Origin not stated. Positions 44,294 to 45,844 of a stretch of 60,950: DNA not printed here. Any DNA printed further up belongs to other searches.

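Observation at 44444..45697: Single cargo gene of the islet: 417-aa protein with an unknown N-terminal region and a PD-(D/E)xK-type C-terminus (candidate one-gene defence/abortive system)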

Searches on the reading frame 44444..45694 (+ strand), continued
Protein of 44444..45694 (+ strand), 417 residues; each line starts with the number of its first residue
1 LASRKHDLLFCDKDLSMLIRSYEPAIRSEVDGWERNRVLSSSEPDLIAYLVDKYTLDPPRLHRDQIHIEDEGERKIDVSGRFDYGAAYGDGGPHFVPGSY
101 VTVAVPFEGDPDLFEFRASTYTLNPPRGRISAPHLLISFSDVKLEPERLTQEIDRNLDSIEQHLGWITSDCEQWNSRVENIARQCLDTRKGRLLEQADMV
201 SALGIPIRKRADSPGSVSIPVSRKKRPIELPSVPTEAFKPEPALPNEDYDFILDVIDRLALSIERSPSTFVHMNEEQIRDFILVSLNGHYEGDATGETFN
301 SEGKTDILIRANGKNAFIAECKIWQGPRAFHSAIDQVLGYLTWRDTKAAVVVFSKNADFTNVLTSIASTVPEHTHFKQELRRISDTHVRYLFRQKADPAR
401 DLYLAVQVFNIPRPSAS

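Call 33: get_annotated_region(hit=H2, flank=9000)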
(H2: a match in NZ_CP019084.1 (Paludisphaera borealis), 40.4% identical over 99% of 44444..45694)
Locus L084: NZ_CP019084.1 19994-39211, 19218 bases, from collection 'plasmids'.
description: Paludisphaera borealis strain PX4 plasmid PALBO2, complete sequence
organism: Paludisphaera borealis (NCBI taxid 1387353)
taxonomy: Bacteria; Planctomycetota; Planctomycetia; Isosphaerales; Isosphaeraceae; Paludisphaera; Paludisphaera borealis
host: -; source: -; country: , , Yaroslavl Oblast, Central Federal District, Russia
typing (MOB-suite, as given by PLSDB): non-mobilizable
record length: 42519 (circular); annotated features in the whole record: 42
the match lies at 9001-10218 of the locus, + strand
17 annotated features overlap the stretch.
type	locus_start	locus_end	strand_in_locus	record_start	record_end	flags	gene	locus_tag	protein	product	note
CDS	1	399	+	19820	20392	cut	-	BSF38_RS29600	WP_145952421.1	hypothetical protein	-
CDS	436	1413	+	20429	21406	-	-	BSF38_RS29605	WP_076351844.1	tyrosine-type recombinase/integrase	GO:0015074 - DNA integration [Evidence IEA]; GO:0006310 - DNA recombination [Evidence IEA]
CDS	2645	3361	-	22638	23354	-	-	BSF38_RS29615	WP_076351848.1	DUF6338 family protein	-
CDS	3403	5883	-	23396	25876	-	-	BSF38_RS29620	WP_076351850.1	S8 family peptidase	-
CDS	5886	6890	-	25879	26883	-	-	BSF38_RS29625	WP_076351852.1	ATP-binding protein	-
CDS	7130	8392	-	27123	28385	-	-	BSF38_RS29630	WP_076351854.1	Y-family DNA polymerase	-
CDS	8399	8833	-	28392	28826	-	umuD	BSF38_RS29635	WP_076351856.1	translesion error-prone DNA polymerase V autoproteolytic subunit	-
CDS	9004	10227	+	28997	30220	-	-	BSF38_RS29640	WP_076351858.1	hypothetical protein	-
CDS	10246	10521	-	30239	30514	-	-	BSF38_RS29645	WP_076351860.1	hypothetical protein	-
CDS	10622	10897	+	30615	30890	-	-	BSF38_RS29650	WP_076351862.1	hypothetical protein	-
CDS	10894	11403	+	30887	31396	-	-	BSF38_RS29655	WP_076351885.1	PD-(D/E)XK nuclease family protein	-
CDS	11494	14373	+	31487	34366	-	-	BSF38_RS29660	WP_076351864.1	DNA methyltransferase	-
CDS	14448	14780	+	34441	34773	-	-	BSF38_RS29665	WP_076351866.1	hypothetical protein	-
CDS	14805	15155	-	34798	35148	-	-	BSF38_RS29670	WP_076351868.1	hypothetical protein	-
CDS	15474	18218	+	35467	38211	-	mobF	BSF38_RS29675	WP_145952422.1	MobF family relaxase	-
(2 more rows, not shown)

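Call 34: get_annotated_region(hit=H31, flank=9000)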
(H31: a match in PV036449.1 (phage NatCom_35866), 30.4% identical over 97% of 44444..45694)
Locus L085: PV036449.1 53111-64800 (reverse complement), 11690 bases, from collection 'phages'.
description: Phage NatCom_35866, complete genome.
organism: phage NatCom_35866 (NCBI taxid 3403549)
taxonomy: Viruses; Duplodnaviria; Heunggongvirae; Uroviricota; Caudoviricetes; Ca. Heliusvirales
host: -; source: human feces; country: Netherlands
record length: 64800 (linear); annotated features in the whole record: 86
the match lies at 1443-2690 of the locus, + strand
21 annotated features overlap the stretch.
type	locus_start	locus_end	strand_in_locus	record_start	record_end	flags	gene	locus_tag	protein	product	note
misc_feature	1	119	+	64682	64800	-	-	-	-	-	similar to hypothetical protein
CDS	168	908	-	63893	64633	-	-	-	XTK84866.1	hypothetical protein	-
CDS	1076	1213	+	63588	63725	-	-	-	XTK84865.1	hypothetical protein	-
CDS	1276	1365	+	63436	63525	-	-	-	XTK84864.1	hypothetical protein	-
CDS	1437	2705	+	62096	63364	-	-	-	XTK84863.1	hypothetical protein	-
CDS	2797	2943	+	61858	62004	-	-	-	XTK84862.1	hypothetical protein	-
CDS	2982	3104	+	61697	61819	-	-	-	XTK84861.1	transposase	-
CDS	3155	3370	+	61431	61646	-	-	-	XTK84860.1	transposase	-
CDS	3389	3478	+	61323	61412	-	-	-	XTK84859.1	hypothetical protein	-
CDS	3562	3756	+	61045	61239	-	-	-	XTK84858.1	hypothetical protein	-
CDS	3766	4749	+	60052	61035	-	-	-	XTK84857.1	hypothetical protein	-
CDS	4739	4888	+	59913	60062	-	-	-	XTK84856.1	hypothetical protein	-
CDS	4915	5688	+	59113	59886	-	-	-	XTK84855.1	hypothetical protein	-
CDS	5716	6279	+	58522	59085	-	-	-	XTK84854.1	hypothetical protein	-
CDS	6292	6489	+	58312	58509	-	-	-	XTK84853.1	hypothetical protein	-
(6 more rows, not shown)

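Call 35: find_encoding_contigs(protein=P0060, flank=10000, max_places=1)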
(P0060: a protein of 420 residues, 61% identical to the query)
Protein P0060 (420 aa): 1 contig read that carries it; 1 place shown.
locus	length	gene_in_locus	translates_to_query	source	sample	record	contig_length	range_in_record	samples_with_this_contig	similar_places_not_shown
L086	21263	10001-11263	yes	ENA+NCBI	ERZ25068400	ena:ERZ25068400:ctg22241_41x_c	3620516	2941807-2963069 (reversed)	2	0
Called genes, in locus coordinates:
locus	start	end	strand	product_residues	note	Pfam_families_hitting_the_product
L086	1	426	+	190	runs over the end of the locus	-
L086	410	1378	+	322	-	PF03279:Lip_A_acyltrans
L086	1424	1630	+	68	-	-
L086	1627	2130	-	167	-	PF00383:dCMP_cyt_deam_1, PF14437:MafB19-deam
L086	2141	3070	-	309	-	PF02163:Peptidase_M50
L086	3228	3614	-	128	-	PF14539:DUF4442, PF13622:4HBT_3, PF03061:4HBT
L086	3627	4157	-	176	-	-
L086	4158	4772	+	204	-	PF03193:RsgA_GTPase (faint), PF00009:GTP_EFTU (faint), PF00350:Dynamin_N (faint), PF01926:MMR_HSR1, PF02421:FeoB_N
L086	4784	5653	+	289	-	PF00535:Glycos_transf_2, PF10111:Glyco_tranf_2_2, PF13641:Glyco_tranf_2_3, PF13632:Glyco_trans_2_3 (weak)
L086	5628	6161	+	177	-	-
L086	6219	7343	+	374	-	PF20903:SPL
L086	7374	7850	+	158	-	PF01613:Flavin_Reduct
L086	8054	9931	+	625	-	PF01381:HTH_3, PF13560:HTH_31, PF12161:HsdM_N, PF02384:N6_Mtase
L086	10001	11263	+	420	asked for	-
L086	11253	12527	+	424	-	PF01420:Methylase_S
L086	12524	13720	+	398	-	PF13676:TIR_2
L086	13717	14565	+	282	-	PF18163:LD_cluster2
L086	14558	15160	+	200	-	PF08937:ThsB_TIR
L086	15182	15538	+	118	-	-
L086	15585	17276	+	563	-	PF10592:AIPR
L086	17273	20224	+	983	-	PF04313:HSDR_N, PF00270:DEAD (weak), PF04851:ResIII, PF18766:SWI2_SNF2, PF22679:T1R_D3-like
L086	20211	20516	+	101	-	PF01863:YgjP-like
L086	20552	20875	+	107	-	-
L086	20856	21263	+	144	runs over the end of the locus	-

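Call 36: find_encoding_contigs(protein=P0076, flank=10000, max_places=1)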
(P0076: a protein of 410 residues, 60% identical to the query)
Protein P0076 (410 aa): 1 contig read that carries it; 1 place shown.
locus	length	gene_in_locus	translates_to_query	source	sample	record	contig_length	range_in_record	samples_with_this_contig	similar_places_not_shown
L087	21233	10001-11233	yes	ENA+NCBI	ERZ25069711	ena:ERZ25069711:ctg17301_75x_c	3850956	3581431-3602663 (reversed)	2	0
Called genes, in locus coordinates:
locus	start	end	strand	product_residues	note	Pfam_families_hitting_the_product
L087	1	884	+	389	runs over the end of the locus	PF04107:GCS2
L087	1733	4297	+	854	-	PF00580:UvrD-helicase, PF13245:AAA_19, PF00580:UvrD-helicase, PF13361:UvrD_C, PF13538:UvrD_C_2 (faint), PF01396:Zn_ribbon_Top1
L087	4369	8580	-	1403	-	PF28130:DUF8371 (faint)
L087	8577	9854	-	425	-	PF13191:AAA_16 (faint), PF13173:AAA_14, PF13401:AAA_22 (weak), PF13635:DUF4143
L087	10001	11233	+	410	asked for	-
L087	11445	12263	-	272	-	PF00872:Transposase_mut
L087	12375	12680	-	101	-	PF00872:Transposase_mut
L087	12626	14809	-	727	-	PF00580:UvrD-helicase, PF13245:AAA_19, PF13361:UvrD_C (weak)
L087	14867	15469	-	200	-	PF08937:ThsB_TIR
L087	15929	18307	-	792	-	PF01555:N6_N4_Mtase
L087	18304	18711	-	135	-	-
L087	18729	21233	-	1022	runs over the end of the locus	PF04851:ResIII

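Call 37: find_encoding_contigs(protein=P0104, flank=10000, max_places=1)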
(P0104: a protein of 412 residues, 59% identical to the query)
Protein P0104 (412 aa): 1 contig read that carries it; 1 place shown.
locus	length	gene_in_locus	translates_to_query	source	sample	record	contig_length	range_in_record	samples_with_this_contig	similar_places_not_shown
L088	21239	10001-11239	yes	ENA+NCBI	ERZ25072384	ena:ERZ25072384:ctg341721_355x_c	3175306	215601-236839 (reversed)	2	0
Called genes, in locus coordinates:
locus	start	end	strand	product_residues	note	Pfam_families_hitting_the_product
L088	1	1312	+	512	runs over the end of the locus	-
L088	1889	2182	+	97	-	-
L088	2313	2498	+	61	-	-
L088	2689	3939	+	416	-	-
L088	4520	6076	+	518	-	PF13701:DDE_Tnp_1_4, PF01609:DDE_Tnp_1 (weak)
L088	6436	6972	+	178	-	PF14236:DruA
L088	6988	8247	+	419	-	PF13808:DDE_Tnp_1_assoc, PF01609:DDE_Tnp_1 (weak)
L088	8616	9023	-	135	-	-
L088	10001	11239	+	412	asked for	-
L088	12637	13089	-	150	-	PF01609:DDE_Tnp_1 (weak)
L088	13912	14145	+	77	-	PF13358:DDE_3 (weak)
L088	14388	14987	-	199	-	PF00239:Resolvase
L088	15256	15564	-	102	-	-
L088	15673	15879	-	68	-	-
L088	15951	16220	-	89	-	-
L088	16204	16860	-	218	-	PF02374:ArsA_ATPase (weak), PF07015:VirC1 (weak), PF09140:MipZ (faint), PF10609:ParA (weak), PF13614:AAA_31, PF01656:CbiA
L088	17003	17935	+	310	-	-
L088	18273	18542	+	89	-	-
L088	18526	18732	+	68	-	PF07878:RHH_5 (weak)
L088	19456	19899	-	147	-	-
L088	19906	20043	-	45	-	-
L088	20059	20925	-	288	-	-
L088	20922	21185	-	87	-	-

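Call 38: find_encoding_contigs(protein=P0114, flank=10000, max_places=1)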
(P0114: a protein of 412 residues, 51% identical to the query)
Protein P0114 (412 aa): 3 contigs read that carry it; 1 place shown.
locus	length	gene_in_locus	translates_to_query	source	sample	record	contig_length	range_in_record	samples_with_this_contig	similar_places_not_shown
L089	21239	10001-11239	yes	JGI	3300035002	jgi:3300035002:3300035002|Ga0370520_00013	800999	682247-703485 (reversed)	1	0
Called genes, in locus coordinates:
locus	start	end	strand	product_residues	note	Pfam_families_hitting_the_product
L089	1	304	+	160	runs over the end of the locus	PF00210:Ferritin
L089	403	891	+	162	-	-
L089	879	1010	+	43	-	-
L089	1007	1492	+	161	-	-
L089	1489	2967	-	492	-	PF00924:MS_channel_2nd, PF21082:MS_channel_3rd, PF00027:cNMP_binding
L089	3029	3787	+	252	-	PF00106:adh_short, PF08659:KR (weak), PF23441:SDR, PF13561:adh_short_C2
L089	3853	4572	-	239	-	PF01027:Bax1-I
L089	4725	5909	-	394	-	PF08448:PAS_4, PF00512:HisKA, PF02518:HATPase_c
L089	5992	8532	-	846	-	PF12704:MacB_PCD (weak), PF02687:FtsX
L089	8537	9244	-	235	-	PF00005:ABC_tran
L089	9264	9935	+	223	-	PF25182:NonGDSL, PF00657:Lipase_GDSL, PF13472:Lipase_GDSL_2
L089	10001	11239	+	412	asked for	-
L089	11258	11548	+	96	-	PF01381:HTH_3, PF13560:HTH_31 (weak)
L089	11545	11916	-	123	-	PF10067:DUF2306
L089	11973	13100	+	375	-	PF08495:FIST, PF10442:FIST_C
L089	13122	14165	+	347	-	PF00248:Aldo_ket_red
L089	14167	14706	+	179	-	PF02834:LigT_PEase, PF13563:2_5_RNA_ligase2, PF02834:LigT_PEase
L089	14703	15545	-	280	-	PF01636:APH, PF03881:Fructosamin_kin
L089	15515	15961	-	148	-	PF01451:LMWPc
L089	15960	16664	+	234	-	PF02146:SIR2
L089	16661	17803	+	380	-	PF03969:AFG1_ATPase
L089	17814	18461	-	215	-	-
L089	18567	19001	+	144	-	PF04945:YHS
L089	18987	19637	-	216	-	PF00440:TetR_N, PF16859:TetR_C_11 (weak), PF14246:TetR_C_7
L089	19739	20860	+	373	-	PF12704:MacB_PCD, PF02687:FtsX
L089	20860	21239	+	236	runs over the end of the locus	PF00005:ABC_tran, PF02463:SMC_N (faint), PF13304:AAA_21 (faint)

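Call 39: get_annotated_region(hit=H21, flank=7000)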
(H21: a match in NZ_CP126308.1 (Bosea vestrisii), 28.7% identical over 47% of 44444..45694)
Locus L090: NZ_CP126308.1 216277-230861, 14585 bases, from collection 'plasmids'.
description: Bosea vestrisii strain A18/4-2 plasmid unnamed, complete sequence
organism: Bosea vestrisii (NCBI taxid 151416)
taxonomy: Bacteria; Pseudomonadota; Alphaproteobacteria; Hyphomicrobiales; Boseaceae; Bosea; Bosea vestrisii
host: -; source: cell culture,root nodule of Vicia costata; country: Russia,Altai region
typing (MOB-suite, as given by PLSDB): conjugative; relaxase MOBP; mating-pair formation MPF_T
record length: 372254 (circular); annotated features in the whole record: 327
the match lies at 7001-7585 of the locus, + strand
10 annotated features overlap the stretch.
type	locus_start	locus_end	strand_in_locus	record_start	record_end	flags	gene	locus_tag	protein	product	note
CDS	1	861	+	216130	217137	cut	-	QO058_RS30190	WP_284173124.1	hypothetical protein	-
CDS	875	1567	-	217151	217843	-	-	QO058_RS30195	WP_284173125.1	hypothetical protein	-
CDS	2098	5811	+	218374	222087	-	-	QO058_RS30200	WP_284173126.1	hypothetical protein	-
CDS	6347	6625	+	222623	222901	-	-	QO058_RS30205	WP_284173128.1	hypothetical protein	-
CDS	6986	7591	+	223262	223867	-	-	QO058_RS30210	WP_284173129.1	hypothetical protein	-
CDS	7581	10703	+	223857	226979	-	-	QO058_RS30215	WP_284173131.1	DEAD/DEAH box helicase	-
CDS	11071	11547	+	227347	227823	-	-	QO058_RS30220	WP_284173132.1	hypothetical protein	-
CDS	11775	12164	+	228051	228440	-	-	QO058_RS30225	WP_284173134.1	TIR domain-containing protein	-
CDS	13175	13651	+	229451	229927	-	-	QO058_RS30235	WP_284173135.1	toll/interleukin-1 receptor domain-containing protein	GO:0007165 - signal transduction [Evidence IEA]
CDS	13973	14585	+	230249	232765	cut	-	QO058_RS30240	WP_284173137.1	caspase family protein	GO:0006508 - proteolysis [Evidence IEA]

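Call 40: get_annotated_region(hit=H23, flank=7000)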
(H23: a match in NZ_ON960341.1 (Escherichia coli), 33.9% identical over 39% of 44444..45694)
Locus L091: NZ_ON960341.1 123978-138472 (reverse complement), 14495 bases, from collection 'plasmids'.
description: Escherichia coli strain CBJ3C plasmid pEC_CBJ3C, complete sequence
organism: Escherichia coli (NCBI taxid 562)
taxonomy: Bacteria; Pseudomonadota; Gammaproteobacteria; Enterobacterales; Enterobacteriaceae; Escherichia; Escherichia coli
host: -; source: -; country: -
typing (MOB-suite, as given by PLSDB): conjugative; replicon IncHI2A,IncN,rep_cluster_1088; relaxase MOBH; mating-pair formation MPF_F
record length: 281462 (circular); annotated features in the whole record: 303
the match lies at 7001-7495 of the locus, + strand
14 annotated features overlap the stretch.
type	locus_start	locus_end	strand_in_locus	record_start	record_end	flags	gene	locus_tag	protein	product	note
CDS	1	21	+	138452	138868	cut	-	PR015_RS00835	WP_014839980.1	fosfomycin resistance glutathione transferase FosA3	-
predicted_resistance_gene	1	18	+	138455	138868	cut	fosA3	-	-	fosfomycin resistance glutathione transferase FosA3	predicted by amrfinderplus; class FOSFOMYCIN; identity 100.0%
CDS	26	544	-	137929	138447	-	-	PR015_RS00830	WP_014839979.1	FidL-like protein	-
CDS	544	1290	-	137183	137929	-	-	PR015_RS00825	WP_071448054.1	winged helix-turn-helix domain-containing protein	GO:0000160 - phosphorelay signal transduction system [Evidence IEA]; GO:0006355 - regulation of DNA-templated ...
CDS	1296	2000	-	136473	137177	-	-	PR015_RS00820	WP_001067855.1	IS6-like element IS26 family transposase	GO:0006313 - DNA transposition [Evidence IEA]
CDS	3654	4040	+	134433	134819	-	-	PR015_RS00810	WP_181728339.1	hypothetical protein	-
CDS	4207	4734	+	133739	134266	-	-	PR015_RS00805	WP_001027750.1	hypothetical protein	-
CDS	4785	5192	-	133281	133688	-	-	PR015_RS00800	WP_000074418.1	hypothetical protein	-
CDS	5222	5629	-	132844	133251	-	-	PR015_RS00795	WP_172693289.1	hypothetical protein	-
CDS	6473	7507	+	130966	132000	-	-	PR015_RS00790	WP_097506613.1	hypothetical protein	-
CDS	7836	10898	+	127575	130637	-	-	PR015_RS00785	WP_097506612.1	DEAD/DEAH box helicase family protein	-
CDS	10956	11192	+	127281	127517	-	-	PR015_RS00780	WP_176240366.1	hypothetical protein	-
CDS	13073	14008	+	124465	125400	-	-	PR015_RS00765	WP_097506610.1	retron St85 family RNA-directed DNA polymerase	GO:0051607 - defense response to virus [Evidence IEA]; GO:0001171 - reverse transcription [Evidence IEA]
CDS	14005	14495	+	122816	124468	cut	ptuA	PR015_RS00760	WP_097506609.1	retron Ec78 anti-phage system effector ATPase PtuA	GO:0051607 - defense response to virus [Evidence IEA]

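Call 41: get_annotated_region(hit=H24, flank=6000)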
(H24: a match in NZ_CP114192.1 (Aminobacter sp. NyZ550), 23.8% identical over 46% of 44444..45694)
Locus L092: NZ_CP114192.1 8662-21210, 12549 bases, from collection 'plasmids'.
description: Aminobacter sp. NyZ550 plasmid pMET2, complete sequence
organism: Aminobacter sp. NyZ550 (NCBI taxid 2979870)
taxonomy: Bacteria; Pseudomonadota; Alphaproteobacteria; Hyphomicrobiales; Phyllobacteriaceae; Aminobacter; Aminobacter sp. NyZ550
host: -; source: -; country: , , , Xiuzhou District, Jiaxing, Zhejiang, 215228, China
typing (MOB-suite, as given by PLSDB): non-mobilizable
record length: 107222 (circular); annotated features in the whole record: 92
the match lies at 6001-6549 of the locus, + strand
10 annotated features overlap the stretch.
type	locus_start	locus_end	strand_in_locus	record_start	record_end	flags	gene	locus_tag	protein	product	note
CDS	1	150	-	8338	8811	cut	-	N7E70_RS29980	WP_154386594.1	hypothetical protein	-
CDS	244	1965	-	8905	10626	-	-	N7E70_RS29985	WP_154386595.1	ParB N-terminal domain-containing protein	-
CDS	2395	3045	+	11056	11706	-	-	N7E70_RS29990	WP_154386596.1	hypothetical protein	-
CDS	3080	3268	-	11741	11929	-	-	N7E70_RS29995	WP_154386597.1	hypothetical protein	-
CDS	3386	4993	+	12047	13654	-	-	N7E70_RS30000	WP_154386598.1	DUF2130 domain-containing protein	-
CDS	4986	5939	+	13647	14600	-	-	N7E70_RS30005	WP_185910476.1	ParB/RepB/Spo0J family partition protein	-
CDS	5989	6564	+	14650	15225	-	-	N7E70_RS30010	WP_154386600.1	hypothetical protein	-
CDS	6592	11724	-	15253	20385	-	-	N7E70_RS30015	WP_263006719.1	helicase-related protein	-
CDS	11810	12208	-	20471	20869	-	-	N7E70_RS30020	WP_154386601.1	DUF3085 domain-containing protein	-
CDS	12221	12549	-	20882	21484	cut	-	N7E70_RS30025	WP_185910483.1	DUF1419 domain-containing protein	-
